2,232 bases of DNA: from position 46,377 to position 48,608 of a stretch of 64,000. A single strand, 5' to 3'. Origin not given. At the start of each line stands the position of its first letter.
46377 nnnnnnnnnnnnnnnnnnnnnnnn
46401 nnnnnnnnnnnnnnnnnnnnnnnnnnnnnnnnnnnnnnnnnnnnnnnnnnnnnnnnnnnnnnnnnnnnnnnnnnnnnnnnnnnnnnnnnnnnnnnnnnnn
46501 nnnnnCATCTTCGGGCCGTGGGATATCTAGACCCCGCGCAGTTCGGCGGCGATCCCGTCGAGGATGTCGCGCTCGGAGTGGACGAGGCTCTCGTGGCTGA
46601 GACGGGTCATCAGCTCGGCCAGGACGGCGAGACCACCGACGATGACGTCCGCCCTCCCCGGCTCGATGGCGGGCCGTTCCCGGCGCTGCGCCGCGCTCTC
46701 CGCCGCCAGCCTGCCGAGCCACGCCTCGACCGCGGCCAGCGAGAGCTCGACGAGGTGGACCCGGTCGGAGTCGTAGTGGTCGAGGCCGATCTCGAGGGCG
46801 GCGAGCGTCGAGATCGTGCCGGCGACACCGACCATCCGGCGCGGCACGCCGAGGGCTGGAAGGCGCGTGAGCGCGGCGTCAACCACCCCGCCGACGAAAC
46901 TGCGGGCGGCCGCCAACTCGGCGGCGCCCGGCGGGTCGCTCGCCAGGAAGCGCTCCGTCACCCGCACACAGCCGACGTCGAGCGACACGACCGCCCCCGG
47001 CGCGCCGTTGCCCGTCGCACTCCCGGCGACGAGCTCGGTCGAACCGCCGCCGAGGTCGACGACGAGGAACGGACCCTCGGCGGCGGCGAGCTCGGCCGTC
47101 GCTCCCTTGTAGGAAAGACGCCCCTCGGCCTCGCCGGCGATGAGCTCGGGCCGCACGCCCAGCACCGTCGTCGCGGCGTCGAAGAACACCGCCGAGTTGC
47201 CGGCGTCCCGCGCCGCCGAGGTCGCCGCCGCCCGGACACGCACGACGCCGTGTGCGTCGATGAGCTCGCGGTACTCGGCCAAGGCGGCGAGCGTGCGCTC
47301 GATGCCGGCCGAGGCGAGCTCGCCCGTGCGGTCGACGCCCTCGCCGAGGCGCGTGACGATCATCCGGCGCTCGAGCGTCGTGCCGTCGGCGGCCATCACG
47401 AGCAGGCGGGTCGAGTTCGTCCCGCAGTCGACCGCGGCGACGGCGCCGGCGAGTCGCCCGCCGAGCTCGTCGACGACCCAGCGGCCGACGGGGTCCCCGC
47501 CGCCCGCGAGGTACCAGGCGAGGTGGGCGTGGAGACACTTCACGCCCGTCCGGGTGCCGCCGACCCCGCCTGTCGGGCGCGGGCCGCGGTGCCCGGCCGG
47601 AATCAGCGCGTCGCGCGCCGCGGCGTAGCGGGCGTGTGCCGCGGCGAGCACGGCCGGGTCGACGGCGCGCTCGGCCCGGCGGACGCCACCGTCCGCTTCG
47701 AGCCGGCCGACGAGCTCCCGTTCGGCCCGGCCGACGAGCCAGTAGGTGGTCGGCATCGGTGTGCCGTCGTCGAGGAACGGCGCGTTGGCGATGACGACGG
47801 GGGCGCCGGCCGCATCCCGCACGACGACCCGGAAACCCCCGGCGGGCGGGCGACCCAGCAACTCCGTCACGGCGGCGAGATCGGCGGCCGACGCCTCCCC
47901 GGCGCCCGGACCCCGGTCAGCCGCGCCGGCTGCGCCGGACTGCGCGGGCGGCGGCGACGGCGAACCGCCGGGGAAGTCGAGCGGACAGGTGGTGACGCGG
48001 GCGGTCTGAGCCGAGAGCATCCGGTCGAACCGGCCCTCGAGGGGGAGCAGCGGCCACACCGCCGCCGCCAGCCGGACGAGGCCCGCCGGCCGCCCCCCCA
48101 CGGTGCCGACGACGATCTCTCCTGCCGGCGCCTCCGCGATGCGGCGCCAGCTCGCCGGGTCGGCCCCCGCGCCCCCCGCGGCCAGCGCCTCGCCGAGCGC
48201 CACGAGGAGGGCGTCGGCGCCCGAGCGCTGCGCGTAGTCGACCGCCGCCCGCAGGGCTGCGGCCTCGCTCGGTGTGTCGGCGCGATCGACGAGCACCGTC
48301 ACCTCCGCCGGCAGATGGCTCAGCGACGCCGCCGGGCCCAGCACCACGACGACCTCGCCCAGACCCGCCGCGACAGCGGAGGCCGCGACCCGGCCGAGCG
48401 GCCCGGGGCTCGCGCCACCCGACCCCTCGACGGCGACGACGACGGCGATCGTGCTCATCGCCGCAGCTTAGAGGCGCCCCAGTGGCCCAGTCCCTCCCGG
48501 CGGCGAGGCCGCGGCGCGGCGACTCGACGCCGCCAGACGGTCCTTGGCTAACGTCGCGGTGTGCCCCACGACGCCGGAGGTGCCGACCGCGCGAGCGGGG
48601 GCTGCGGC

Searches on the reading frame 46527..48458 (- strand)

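Call 78: search_protein_families(library=pfam, proteins=[window:46527-48458:-], max_evalue=0.00001)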
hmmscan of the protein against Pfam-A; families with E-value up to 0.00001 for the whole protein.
window:46527-48458:- (643 aa): 2 families
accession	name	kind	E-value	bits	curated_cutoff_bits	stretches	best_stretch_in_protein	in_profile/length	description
PF02541.22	Ppx-GppA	-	8.3e-57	193.2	27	1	361-635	12-276/285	Ppx/GppA phosphatase family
PF04417.17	DUF501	-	5.3e-23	81.9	23.8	1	213-329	3-138/139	Protein of unknown function (DUF501)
